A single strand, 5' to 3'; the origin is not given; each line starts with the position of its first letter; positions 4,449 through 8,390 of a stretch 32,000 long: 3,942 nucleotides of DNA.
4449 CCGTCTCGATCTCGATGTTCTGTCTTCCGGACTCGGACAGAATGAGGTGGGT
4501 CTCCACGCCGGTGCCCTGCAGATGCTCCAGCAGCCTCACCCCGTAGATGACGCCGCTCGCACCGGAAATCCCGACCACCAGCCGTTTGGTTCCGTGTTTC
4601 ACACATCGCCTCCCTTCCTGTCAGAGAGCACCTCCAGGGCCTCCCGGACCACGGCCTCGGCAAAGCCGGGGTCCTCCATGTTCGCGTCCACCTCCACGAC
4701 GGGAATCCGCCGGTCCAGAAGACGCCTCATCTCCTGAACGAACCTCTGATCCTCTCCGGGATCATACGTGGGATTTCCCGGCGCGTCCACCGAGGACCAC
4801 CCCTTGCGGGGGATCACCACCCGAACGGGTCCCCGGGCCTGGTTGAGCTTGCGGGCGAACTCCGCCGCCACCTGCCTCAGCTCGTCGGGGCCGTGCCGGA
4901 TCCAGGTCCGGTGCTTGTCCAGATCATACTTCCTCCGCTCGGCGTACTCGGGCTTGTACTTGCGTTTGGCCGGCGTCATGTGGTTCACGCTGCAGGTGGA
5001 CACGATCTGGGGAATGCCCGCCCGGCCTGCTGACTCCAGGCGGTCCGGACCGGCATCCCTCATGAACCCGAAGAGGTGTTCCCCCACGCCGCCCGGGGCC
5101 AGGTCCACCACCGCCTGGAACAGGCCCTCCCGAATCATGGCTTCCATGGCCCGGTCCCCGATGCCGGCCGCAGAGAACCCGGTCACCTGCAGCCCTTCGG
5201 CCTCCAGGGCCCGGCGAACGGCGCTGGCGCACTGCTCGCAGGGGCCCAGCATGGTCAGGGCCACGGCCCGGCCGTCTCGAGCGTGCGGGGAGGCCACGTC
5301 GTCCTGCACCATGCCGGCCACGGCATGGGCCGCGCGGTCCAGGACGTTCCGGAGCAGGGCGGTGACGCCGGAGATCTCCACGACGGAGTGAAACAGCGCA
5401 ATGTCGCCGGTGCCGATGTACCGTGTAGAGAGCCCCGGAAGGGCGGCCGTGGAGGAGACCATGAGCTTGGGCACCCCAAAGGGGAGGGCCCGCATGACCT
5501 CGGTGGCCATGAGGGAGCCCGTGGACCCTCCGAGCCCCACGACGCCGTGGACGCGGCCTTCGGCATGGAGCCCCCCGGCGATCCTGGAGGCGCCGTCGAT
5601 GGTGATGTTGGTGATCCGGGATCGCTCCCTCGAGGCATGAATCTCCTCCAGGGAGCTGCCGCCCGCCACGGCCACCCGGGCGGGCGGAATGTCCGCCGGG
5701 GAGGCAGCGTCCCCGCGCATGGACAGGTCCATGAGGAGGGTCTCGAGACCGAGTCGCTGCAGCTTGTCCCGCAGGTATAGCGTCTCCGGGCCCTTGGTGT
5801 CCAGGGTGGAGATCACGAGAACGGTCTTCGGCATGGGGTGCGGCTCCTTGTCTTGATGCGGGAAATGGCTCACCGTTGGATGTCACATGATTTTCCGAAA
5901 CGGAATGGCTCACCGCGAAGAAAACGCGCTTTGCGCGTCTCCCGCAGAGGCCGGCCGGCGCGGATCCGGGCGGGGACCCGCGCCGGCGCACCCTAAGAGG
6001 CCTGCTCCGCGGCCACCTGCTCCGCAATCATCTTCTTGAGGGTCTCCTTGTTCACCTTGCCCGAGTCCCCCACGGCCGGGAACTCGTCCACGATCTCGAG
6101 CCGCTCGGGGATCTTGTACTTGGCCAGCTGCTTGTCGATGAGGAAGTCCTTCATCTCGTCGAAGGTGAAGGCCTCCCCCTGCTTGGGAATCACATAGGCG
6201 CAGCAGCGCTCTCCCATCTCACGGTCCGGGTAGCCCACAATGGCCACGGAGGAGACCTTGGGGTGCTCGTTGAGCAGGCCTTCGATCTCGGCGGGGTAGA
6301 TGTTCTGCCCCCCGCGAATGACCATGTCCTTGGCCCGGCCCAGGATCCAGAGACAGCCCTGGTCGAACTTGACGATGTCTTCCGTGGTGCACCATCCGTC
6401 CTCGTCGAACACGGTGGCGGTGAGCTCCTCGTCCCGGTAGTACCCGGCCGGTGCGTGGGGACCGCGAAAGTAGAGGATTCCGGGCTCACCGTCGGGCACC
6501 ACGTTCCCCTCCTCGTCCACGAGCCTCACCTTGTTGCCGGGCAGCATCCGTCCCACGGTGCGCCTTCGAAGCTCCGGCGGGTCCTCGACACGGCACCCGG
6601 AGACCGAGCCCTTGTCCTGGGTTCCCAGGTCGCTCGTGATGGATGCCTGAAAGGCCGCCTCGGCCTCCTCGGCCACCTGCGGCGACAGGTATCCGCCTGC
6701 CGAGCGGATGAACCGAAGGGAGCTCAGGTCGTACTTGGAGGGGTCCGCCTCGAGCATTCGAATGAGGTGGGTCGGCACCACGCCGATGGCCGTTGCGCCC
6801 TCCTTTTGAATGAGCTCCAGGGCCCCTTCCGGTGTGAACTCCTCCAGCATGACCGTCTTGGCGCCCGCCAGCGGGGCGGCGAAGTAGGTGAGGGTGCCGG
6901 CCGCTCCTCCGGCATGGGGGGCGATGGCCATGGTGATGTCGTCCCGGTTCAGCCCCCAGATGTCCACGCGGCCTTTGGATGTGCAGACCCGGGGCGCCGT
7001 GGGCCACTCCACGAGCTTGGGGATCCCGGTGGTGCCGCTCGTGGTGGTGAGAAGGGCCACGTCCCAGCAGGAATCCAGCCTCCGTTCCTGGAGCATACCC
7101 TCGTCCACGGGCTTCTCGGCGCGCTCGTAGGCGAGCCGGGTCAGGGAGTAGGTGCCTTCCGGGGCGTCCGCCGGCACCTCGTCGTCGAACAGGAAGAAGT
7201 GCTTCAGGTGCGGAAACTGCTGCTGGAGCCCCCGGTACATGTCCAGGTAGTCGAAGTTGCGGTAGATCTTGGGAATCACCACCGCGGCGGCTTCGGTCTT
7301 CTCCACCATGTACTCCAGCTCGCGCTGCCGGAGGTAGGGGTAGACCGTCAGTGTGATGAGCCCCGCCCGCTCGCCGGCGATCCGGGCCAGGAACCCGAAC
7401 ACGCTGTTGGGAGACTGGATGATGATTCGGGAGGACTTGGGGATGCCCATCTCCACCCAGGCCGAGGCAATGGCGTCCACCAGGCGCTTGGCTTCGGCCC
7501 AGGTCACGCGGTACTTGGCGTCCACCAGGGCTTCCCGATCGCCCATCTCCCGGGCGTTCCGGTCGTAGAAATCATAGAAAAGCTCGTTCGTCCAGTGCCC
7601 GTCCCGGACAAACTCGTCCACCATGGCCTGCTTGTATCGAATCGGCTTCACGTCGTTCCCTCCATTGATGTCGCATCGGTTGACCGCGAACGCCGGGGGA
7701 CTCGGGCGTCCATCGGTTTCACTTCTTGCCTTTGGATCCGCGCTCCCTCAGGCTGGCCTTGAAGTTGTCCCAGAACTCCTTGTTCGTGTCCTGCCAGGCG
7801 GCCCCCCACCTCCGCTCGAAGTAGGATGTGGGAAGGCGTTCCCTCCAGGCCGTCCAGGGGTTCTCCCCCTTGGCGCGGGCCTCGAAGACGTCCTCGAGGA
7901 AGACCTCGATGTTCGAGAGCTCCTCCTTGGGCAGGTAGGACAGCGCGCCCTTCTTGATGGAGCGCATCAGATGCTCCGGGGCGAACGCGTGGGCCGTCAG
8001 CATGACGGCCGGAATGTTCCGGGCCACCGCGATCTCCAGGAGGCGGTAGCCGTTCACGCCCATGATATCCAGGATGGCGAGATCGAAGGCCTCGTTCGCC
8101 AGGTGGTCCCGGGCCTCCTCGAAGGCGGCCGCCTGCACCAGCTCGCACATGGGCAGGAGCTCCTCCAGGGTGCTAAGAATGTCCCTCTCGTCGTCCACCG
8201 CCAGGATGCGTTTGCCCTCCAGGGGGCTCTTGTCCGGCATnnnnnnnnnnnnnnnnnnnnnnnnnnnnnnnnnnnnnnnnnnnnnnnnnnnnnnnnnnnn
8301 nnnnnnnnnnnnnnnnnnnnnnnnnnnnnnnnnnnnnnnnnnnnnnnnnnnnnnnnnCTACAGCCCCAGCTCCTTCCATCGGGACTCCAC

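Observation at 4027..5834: UPF0261/Tm-1-like ATP-binding protein translationally coupled to UbiX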

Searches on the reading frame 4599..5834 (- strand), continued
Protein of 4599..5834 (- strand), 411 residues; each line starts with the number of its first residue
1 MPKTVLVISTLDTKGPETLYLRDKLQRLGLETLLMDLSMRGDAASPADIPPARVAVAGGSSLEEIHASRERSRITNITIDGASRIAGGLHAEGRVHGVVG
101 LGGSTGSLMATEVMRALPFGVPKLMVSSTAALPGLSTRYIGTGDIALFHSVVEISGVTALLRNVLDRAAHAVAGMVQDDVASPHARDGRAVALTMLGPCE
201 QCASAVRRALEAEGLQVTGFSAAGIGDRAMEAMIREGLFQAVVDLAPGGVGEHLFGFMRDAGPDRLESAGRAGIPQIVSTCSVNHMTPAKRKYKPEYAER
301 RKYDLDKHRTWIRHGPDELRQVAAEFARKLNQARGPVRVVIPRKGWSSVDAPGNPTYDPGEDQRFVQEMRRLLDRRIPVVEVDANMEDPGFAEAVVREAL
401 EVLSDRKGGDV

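Call 62: get_annotated_region(hit=H1, flank=4000)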
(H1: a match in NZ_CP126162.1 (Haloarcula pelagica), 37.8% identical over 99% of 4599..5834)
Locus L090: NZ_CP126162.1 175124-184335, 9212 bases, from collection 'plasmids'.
description: Haloarcula pelagica strain YJ-61-S plasmid unnamed1, complete sequence
organism: Haloarcula pelagica (NCBI taxid 3033389)
taxonomy: Archaea; Euryarchaeota; Halobacteria; Halobacteriales; Haloarculaceae; Haloarcula; Haloarcula pelagica
host: -; source: cell culture,sediment; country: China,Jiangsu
typing (MOB-suite, as given by PLSDB): non-mobilizable
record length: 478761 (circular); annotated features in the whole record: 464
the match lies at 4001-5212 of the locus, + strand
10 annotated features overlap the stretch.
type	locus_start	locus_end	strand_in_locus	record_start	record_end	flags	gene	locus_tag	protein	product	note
CDS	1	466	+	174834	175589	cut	-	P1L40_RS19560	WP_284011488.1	ABC transporter ATP-binding protein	-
CDS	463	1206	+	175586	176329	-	-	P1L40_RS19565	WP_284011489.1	ABC transporter ATP-binding protein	-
CDS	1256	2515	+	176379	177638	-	-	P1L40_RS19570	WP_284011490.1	PQQ-binding-like beta-propeller repeat protein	-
CDS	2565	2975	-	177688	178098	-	-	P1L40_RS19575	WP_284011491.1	cupin domain-containing protein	-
CDS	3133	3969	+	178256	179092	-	-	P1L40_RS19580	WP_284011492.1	phosphoenolpyruvate hydrolase family protein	-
CDS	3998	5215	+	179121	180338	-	-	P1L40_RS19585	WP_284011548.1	Tm-1-like ATP-binding domain-containing protein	-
CDS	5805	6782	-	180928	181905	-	-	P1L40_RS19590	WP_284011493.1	Gfo/Idh/MocA family oxidoreductase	-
CDS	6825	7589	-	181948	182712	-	-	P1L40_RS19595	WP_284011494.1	IclR family transcriptional regulator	GO:0006355 - regulation of DNA-templated transcription [Evidence IEA]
CDS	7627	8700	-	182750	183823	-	gfo6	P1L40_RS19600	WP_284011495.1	D-xylose 1-dehydrogenase Gfo6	-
CDS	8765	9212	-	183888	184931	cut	-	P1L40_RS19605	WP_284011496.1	alcohol dehydrogenase catalytic domain-containing protein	-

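Call 63: get_annotated_region(hit=H21, flank=4000)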
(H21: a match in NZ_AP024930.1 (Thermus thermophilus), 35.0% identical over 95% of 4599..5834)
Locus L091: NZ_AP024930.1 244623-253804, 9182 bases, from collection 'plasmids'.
description: Thermus thermophilus strain AA2-2 plasmid pAA2-2b, complete sequence
organism: Thermus thermophilus (NCBI taxid 274)
taxonomy: Bacteria; Deinococcota; Deinococci; Thermales; Thermaceae; Thermus; Thermus thermophilus
host: -; source: -; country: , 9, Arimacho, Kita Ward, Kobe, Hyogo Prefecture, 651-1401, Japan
typing (MOB-suite, as given by PLSDB): non-mobilizable; replicon rep_cluster_1121
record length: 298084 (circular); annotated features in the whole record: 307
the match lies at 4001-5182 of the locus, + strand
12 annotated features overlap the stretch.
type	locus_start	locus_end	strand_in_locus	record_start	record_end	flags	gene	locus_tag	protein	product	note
CDS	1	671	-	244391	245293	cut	-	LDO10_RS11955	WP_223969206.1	sugar phosphate isomerase/epimerase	-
CDS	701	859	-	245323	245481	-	-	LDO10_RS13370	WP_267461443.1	CBS domain-containing protein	-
CDS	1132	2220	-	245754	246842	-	-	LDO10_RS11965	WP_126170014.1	zinc-binding dehydrogenase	-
CDS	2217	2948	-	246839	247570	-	-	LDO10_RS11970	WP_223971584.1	GntR family transcriptional regulator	-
CDS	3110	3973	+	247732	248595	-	-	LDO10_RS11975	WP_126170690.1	creatininase family protein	-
CDS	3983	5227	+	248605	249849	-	-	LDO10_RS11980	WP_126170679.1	Tm-1-like ATP-binding domain-containing protein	-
CDS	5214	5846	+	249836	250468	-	-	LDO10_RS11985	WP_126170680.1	class II aldolase/adducin family protein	-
CDS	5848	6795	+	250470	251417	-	-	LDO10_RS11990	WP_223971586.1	tripartite tricarboxylate transporter substrate binding protein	-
CDS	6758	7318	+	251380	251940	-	-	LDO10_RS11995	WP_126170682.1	tripartite tricarboxylate transporter TctB family protein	-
CDS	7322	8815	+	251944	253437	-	-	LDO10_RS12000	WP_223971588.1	tripartite tricarboxylate transporter permease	-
CDS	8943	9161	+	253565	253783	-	-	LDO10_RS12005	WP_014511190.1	DUF2249 domain-containing protein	-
CDS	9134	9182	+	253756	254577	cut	-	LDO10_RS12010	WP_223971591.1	DUF2249 domain-containing protein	-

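Call 77: find_encoding_contigs(protein=P0001, flank=3000, max_places=2)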
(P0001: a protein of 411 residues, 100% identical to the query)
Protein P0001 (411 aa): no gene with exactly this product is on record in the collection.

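Call 78: list_cluster_members(proteins=[P0001, P0010, P0121])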
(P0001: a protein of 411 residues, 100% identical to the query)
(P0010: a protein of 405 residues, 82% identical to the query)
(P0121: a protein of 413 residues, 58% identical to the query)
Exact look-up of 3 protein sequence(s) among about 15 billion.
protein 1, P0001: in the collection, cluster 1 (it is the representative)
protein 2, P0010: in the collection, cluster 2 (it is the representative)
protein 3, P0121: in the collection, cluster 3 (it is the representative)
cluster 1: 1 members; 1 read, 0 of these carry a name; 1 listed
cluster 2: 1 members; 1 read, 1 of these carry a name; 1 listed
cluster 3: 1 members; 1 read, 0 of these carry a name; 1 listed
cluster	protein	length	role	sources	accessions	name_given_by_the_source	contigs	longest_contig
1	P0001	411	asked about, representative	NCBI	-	-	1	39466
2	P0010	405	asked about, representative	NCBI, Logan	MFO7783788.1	MAG: Tm-1-like ATP-binding domain-containing protein [Desulfatiglandales bacterium]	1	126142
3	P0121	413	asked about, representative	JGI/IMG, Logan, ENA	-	-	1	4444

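Call 79: predict_structure(alignment_id=A1)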
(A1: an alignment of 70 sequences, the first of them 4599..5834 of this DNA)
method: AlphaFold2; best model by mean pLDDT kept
length: 411 residues; sequences in the alignment: 70
mean_pLDDT: 96.1   pTM: 0.92
mean pLDDT of the five models: 96.1, 95.9, 95.3, 94.5, 94.2
residues with pLDDT >= 90: 388; 70-90: 19; 50-70: 2; < 50: 2
segments of 3 or more residues with pLDDT < 50: none
pLDDT, mean of each block of 10 residues (from residue 1): 96 97 98 97 90 98 95 97 99 98 97 98 98 93 97 96 98 94 91 98 98 97 97 97 98 97 98 98 96 93 93 97 99 98 97 96 98 98 98 98 79 41
secondary structure, 60 per line:
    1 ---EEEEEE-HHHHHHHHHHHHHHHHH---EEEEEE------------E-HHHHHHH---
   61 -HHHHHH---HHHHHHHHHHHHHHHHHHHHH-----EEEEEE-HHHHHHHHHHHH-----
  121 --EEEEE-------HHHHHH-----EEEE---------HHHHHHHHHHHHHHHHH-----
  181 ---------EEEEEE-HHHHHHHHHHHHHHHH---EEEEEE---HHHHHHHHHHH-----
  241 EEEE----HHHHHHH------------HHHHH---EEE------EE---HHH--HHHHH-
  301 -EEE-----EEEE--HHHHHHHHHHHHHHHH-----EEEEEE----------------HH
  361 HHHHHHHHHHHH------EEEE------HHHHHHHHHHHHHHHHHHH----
elements in order: E4-9 H11-27 E31-36 H51-57 H62-67 H71-91 E97-102 H104-115 E123-127 H135-140 E146-149 H159-175 E190-195 H197-212 E216-221 H225-235 E241-244 H249-255 H268-272 E276-278 H295-299 E302-304 E310-313 H316-331 E337-342 H359-372 E379-382 H389-407

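Call 81: fold_search(model_id=the predicted structure, library=pdb)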
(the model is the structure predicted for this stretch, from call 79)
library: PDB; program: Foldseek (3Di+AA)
matches with E <= 10: 1542; with E <= 0.001: 35
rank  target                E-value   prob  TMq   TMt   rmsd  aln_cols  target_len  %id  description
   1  3wrw_D                6.5e-36  1.00  0.81  0.83   3.7       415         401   29  Crystal structure of the N-terminal domain of resistance protein (released 2014-08-13)
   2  9mpy_B                8.5e-36  1.00  0.64  0.65   6.9       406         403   33  Structure of Saro_1862, a UPF0261 domain protein from Novosphingobium aromaticivorans with bound acetovanillone (released 2025-09-24)
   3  3wrw_A                1.6e-35  1.00  0.84  0.86   3.2       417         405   29  Crystal structure of the N-terminal domain of resistance protein (released 2014-08-13)
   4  3wrx_A                3.0e-35  1.00  0.87  0.87   3.6       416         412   30  Crystal structure of helicase complex 1 (released 2014-08-13)
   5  9mpy_A                3.5e-35  1.00  0.63  0.64   7.0       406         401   33  Structure of Saro_1862, a UPF0261 domain protein from Novosphingobium aromaticivorans with bound acetovanillone (released 2025-09-24)
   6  3wrx_B                3.9e-35  1.00  0.80  0.78   4.9       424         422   29  Crystal structure of helicase complex 1 (released 2014-08-13)
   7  3wry_A                9.0e-35  1.00  0.87  0.86   3.5       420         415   30  Crystal structure of helicase complex 2 (released 2014-08-13)
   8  3wry_B                1.5e-34  1.00  0.80  0.77   4.7       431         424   28  Crystal structure of helicase complex 2 (released 2014-08-13)
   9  3wrw_C                3.0e-34  1.00  0.83  0.85   3.2       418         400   29  Crystal structure of the N-terminal domain of resistance protein (released 2014-08-13)
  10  3wrw_B                1.0e-33  1.00  0.83  0.85   3.2       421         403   28  Crystal structure of the N-terminal domain of resistance protein (released 2014-08-13)
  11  3wrw_E                6.1e-32  1.00  0.81  0.86   3.3       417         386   29  Crystal structure of the N-terminal domain of resistance protein (released 2014-08-13)
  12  3wrw_F                3.3e-31  1.00  0.76  0.81   3.7       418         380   28  Crystal structure of the N-terminal domain of resistance protein (released 2014-08-13)
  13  3wrv_A                2.4e-12  1.00  0.37  0.74   4.4       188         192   30  Crystal structure of NN domain of resistance protein (released 2014-08-13)
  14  3wrv_B                3.9e-10  1.00  0.33  0.75   4.0       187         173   28  Crystal structure of NN domain of resistance protein (released 2014-08-13)
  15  8sxw_A                5.3e-05  0.99  0.24  0.27  21.6       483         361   10  X-ray crystal structure of UDP- 2,3-diacetamido-2,3-dideoxy-glucuronic acid-2-epimerase from Thermus thermophilus stra (released 2023-09-13)
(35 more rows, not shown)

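Call 83: find_related_loci(query=P0122, collection=metagenome_contigs, flank=10000)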
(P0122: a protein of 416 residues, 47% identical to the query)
Query P0122 (416 aa) in metagenome_contigs; peptide patterns used: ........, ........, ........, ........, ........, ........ (x = any residue, [..] = any of these).
162 stretches matched a pattern; 66 encode a relative of the query (tblastn E <= 1e-3); 66 distinct loci.
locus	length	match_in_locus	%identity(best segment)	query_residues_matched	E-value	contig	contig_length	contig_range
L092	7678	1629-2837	71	5-407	0e+0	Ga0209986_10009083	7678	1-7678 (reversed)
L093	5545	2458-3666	71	5-407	0e+0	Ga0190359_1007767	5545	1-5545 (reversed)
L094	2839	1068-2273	68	6-407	0e+0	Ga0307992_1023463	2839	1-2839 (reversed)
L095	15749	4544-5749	69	6-407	0e+0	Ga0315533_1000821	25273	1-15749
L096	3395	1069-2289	67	1-407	0e+0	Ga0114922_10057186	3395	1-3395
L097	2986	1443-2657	68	6-412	0e+0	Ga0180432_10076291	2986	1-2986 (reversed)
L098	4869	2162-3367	69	6-407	0e+0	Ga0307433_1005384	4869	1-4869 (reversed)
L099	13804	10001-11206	69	6-407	0e+0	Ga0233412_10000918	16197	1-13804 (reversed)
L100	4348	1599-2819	67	1-407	0e+0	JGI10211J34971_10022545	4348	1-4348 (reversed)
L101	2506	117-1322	68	5-407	0e+0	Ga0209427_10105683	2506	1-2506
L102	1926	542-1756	71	3-407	0e+0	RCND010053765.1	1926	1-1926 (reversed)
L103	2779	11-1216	68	5-407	0e+0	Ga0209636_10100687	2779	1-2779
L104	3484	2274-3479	71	3-404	0e+0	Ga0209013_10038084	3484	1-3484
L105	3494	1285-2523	69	2-412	0e+0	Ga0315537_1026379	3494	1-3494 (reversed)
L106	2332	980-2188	68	5-407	0e+0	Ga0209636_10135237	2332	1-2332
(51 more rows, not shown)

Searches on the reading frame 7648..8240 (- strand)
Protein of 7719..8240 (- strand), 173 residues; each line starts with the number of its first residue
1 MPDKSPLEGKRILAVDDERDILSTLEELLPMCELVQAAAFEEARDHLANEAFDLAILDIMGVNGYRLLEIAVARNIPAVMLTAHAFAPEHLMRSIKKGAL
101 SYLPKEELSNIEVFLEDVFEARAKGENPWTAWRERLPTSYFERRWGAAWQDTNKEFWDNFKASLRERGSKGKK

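Call 7: search_protein_families(library=pfam, proteins=[window:7648-8148:-])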
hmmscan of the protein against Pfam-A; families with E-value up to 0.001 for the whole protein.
window:7648-8148:- (166 aa): 0 families

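Call 9: search_protein_families(library=ncbifam, proteins=[window:7648-8148:-])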
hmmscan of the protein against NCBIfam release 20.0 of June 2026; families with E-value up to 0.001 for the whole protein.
window:7648-8148:- (166 aa): 0 families

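Call 25: search_protein_families(library=pfam, max_evalue=0.01, proteins=[window:7648-8148:-])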
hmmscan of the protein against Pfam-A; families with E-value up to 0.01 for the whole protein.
window:7648-8148:- (166 aa): 0 families

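Call 27: search_protein_families(library=ncbifam, max_evalue=0.01, proteins=[window:7648-8148:-])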
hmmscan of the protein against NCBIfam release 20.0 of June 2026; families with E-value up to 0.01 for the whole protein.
window:7648-8148:- (166 aa): 0 families

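Call 56: search_protein_families(library=pfam, max_evalue=0.01, proteins=[window:7719-8240:-])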
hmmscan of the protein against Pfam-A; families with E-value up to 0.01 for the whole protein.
window:7719-8240:- (173 aa): 1 family
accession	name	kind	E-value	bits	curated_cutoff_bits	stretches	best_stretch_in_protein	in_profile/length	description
PF00072.30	Response_reg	-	8.9e-10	39.2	30.2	1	12-106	1-100/111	Response regulator receiver domain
